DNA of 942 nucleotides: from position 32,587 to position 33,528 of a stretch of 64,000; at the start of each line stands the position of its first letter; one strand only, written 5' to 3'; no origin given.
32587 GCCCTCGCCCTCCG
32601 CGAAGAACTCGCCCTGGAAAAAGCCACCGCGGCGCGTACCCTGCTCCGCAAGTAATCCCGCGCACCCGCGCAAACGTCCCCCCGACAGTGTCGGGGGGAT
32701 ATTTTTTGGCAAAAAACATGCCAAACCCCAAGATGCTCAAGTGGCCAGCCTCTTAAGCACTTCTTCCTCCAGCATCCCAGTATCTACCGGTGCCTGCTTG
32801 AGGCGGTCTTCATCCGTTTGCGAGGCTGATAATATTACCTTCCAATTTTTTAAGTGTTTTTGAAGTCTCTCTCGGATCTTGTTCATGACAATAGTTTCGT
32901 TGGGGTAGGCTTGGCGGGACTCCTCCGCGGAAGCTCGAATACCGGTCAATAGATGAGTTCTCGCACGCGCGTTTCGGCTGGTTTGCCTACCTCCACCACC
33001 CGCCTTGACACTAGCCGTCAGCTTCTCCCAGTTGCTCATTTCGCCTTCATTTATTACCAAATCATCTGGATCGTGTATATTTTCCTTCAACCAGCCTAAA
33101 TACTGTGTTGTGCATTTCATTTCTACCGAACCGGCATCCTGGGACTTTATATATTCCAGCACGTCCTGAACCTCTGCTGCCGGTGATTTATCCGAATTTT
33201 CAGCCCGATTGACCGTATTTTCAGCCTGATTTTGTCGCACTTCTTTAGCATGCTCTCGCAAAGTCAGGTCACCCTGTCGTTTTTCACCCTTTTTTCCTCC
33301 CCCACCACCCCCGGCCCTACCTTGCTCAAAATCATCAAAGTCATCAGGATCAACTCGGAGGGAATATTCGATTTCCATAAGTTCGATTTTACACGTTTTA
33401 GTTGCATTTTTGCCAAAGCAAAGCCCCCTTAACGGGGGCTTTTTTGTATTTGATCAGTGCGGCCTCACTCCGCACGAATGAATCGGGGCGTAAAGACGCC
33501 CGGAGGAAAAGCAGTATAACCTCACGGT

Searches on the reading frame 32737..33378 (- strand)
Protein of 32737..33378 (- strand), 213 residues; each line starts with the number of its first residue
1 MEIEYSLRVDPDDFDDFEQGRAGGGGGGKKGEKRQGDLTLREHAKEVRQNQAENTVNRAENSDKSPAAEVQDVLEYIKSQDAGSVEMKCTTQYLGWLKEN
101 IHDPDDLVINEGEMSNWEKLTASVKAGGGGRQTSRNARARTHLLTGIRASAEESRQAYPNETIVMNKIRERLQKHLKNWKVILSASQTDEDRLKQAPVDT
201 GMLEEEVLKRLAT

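Call 5: search_protein_families(library=pfam, proteins=[window:32737-33378:-], max_evalue=0.1)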
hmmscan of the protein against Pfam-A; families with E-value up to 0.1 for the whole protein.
window:32737-33378:- (213 aa): 1 family
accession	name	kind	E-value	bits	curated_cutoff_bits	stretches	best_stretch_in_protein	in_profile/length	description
PF07825.17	Exc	-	0.035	14.5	23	0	38-88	3-54/77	Excisionase-like protein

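Call 6: search_protein_families(library=phrogs, proteins=[window:32737-33378:-], max_evalue=0.1)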
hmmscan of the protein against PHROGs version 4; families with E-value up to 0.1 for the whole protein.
window:32737-33378:- (213 aa): 1 family
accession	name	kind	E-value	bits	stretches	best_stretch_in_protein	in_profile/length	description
phrog_20323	-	other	0.038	14.9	1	141-178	31-68/73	RF-1 domain peptide chain release factor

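Call 83: search_protein_families(library=ncbifam, proteins=[window:32737-33378:-], max_evalue=0.05)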
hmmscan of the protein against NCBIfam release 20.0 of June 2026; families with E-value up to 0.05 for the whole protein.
window:32737-33378:- (213 aa): 3 families
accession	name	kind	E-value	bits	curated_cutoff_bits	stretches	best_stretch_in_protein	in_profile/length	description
TIGR03072.1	release_prfH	equivalog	0.00089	18.8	166.65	1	116-185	109-177/200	peptide chain release factor H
NF006367.0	PRK08591.1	subfamily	0.0039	16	597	1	125-171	160-205/451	acetyl-CoA carboxylase biotin carboxylase subunit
TIGR00514.1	accC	equivalog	0.02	13.7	626.5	0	125-172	160-206/449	acetyl-CoA carboxylase biotin carboxylase subunit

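Call 84: search_protein_families(library=padloc, proteins=[window:32737-33378:-], max_evalue=0.05)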
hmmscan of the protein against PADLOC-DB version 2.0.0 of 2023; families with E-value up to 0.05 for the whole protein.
window:32737-33378:- (213 aa): 1 family
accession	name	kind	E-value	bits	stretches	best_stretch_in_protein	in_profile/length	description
PDLC02759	SspA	-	0.019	12.3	1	123-189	220-286/374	SspA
